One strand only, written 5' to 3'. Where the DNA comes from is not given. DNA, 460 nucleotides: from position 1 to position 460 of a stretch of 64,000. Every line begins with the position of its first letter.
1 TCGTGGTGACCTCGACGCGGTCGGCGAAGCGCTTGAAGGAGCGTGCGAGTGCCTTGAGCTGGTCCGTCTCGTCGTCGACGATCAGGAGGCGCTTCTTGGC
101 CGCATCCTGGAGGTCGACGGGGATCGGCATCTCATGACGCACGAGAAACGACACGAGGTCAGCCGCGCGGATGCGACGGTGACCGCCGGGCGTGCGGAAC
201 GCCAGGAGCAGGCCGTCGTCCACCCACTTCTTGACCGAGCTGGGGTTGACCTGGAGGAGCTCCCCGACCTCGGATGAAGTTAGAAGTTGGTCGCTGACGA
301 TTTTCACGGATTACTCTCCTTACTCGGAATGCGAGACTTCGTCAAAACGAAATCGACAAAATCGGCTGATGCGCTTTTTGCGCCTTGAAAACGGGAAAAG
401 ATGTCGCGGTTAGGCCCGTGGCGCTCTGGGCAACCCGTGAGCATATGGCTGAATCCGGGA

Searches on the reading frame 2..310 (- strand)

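Call 7: search_protein_families(library=pfam, proteins=[window:2-310:-], max_evalue=0.001)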
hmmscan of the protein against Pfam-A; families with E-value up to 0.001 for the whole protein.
window:2-310:- (103 aa): 2 families
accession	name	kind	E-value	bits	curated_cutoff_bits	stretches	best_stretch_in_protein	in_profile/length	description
PF12728.13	HTH_17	-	5.7e-10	39.7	27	1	9-56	1-47/51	Helix-turn-helix domain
PF00376.29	MerR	-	3.6e-05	23.9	28.2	1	11-46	1-37/38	MerR family regulatory protein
